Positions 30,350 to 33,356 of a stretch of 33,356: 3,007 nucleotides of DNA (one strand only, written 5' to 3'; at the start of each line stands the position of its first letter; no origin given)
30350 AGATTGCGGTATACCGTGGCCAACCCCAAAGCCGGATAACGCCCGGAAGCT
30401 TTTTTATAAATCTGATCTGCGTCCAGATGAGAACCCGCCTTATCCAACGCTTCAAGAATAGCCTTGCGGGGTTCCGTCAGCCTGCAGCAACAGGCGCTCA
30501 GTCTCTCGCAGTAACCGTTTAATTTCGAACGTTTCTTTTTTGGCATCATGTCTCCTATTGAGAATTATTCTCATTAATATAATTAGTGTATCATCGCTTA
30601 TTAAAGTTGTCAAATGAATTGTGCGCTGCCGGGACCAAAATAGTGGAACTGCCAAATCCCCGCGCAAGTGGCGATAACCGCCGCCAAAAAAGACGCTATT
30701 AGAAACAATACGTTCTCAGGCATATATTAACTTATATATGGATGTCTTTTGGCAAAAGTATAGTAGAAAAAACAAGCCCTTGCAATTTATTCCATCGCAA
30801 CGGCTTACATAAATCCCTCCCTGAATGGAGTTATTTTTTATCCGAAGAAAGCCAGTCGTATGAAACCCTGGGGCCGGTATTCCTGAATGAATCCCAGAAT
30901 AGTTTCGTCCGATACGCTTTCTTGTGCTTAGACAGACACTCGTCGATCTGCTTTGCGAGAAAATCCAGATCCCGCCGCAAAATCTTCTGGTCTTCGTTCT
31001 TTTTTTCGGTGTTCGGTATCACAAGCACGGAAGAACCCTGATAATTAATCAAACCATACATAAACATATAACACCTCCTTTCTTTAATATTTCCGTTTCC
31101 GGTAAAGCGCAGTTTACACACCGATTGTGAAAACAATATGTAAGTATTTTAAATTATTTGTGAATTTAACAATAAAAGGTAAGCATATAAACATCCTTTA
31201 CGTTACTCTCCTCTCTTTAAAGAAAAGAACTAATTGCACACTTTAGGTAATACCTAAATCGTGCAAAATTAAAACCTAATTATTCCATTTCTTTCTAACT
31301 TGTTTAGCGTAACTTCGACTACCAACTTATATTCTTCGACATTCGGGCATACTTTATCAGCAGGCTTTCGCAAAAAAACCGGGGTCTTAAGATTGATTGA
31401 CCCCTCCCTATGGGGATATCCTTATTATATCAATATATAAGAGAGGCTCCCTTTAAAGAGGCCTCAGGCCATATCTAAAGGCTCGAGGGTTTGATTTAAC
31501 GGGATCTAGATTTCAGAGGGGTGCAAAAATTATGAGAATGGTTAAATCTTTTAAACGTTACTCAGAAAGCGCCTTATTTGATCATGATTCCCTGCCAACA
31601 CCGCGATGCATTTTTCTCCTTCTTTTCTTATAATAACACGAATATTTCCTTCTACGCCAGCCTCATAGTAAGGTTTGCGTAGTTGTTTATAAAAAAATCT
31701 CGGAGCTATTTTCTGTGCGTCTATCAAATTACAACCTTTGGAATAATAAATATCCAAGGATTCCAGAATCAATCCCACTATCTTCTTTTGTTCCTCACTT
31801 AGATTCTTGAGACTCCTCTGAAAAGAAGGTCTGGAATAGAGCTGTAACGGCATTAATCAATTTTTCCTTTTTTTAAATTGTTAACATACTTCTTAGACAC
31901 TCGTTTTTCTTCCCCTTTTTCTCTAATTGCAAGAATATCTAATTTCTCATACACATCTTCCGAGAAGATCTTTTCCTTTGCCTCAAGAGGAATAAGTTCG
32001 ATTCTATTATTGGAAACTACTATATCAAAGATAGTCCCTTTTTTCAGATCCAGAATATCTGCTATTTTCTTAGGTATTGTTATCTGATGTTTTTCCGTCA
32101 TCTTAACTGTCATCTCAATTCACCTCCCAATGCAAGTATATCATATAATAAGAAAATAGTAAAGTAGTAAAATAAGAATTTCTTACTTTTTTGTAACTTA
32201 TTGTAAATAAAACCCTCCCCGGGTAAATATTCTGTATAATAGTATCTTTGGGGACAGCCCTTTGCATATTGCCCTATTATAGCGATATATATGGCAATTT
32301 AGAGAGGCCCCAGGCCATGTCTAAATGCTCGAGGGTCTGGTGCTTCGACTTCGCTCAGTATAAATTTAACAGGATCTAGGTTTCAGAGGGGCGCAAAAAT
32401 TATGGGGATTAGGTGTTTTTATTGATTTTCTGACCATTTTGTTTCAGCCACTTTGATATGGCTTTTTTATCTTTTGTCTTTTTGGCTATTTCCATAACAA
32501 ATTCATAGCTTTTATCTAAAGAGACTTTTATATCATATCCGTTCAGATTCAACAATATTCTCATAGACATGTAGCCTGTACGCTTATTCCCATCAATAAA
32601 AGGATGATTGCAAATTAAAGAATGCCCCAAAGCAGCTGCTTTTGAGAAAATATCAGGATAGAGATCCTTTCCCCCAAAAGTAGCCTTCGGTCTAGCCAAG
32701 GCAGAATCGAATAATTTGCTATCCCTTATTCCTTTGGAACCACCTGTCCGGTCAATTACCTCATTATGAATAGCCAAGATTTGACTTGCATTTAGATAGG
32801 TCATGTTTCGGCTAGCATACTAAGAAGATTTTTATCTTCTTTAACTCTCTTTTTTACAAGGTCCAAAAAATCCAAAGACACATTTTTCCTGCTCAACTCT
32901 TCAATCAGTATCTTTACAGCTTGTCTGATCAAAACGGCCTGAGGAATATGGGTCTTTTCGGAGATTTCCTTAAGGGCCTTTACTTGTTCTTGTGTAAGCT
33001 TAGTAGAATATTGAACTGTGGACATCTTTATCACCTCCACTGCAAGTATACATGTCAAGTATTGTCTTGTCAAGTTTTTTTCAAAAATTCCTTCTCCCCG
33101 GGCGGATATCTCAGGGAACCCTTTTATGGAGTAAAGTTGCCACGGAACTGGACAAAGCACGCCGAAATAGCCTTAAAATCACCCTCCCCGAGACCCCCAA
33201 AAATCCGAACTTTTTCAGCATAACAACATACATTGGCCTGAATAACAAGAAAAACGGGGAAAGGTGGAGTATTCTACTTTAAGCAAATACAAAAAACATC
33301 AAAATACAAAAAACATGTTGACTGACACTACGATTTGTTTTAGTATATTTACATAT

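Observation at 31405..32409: Conserved structured repeat in the 3' flank of two unrelated toxin-antitoxin cassettes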

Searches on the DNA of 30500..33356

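Call 5: search_rna_families(source=window, start=30500, end=33356, threshold=evalue, max_evalue=10)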
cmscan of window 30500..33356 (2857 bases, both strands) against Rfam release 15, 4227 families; matches with E-value up to 10: 3.
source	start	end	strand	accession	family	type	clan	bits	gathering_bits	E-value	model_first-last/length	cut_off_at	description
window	31584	31688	+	RF01456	VrrA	Gene; antisense;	-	21.9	50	1.2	1-140/140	no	Vibrio regulatory RNA of OmpA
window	33010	33127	+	RF04179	BTnc049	Gene; sRNA;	-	19.9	81.9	3.5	1-111/111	no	Bacteroides sRNA BTnc049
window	30500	30553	-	RF02897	S808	Gene; sRNA;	-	13.7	76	2.8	1-54/255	3'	Staphylococcus sRNA 808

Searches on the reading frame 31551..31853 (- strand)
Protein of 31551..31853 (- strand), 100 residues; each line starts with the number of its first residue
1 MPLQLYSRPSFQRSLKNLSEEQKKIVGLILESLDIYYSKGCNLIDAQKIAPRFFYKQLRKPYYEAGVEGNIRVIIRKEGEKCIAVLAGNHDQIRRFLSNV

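Call 26: search_protein_families(library=pfam, proteins=[window:31551-31853:-], max_evalue=0.01)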
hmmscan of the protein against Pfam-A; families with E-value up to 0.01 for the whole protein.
window:31551-31853:- (100 aa): 0 families

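Call 34: search_protein_families(library=ncbifam, proteins=[window:31551-31853:-], max_evalue=0.01)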
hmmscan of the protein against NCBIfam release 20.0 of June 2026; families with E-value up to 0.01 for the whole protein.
window:31551-31853:- (100 aa): 0 families

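Call 63: search_solved_structures(query=window:31554-31853:-, max_evalue=1)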
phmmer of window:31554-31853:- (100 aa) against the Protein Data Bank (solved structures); distinct sequences matched with E-value up to 1: 9.
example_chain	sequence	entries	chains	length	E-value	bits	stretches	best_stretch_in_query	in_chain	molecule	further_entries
4bts_AF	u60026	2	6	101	0.02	18.3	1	46-98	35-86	EIF1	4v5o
1im4_A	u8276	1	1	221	0.091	16.2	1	37-82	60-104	DBH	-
4f4y_A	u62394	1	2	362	0.1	16.1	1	37-81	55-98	DNA polymerase IV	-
4f4w_A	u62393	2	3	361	0.11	15.9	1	37-81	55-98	DNA polymerase IV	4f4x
4nlg_A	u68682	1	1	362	0.12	15.9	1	37-81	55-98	DNA polymerase IV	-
1k1q_A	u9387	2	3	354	0.12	15.9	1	37-81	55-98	DBH protein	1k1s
3bq0_A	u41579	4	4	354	0.12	15.8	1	37-81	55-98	DNA polymerase IV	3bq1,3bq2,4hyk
4f50_A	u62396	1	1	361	0.12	15.8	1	37-81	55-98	DNA polymerase IV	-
3bpq_B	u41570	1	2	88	0.83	13.1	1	9-75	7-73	Toxin RelE3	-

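Call 64: search_protein_families(library=padloc, proteins=[window:31554-31853:-], max_evalue=1)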
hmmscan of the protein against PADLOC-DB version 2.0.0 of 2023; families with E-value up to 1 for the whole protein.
window:31554-31853:- (100 aa): 0 families

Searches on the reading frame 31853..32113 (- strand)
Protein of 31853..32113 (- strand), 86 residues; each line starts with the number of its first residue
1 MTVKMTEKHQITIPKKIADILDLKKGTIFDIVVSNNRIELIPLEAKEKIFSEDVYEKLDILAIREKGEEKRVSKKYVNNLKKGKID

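Call 26: search_protein_families(library=pfam, proteins=[window:31853-32113:-], max_evalue=0.01)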
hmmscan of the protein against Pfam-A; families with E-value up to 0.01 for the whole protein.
window:31853-32113:- (86 aa): 1 family
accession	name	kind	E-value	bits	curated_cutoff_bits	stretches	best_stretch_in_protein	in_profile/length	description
PF04014.23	MazE_antitoxin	-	5.3e-08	33.1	24.7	1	3-44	2-44/48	Antidote-toxin recognition MazE, bacterial antitoxin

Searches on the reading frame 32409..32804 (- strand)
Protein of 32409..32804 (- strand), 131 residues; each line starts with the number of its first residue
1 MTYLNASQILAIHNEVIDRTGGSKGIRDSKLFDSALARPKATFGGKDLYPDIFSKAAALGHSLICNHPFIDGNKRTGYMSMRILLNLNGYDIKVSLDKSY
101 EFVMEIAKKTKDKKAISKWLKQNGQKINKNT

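Call 26: search_protein_families(library=pfam, proteins=[window:32409-32804:-], max_evalue=0.01)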
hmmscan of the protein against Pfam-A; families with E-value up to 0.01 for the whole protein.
window:32409-32804:- (131 aa): 1 family
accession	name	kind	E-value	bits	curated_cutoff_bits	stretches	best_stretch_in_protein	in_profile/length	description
PF02661.23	Fic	-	7.2e-21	75.3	24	1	3-85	1-93/93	Fic/DOC family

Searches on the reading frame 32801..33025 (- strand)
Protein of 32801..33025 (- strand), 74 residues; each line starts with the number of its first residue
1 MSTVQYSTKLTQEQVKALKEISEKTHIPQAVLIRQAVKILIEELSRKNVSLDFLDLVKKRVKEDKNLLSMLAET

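Call 26: search_protein_families(library=pfam, proteins=[window:32801-33025:-], max_evalue=0.01)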
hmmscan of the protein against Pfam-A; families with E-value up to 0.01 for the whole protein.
window:32801-33025:- (74 aa): 2 families
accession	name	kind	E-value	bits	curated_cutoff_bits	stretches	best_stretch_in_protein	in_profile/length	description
PF12651.13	RHH_3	-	3.4e-10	40.1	21.6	1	6-43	5-42/44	Ribbon-helix-helix domain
PF01402.27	RHH_1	-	0.00037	20.8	20.5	1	9-40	5-36/39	Ribbon-helix-helix protein, copG family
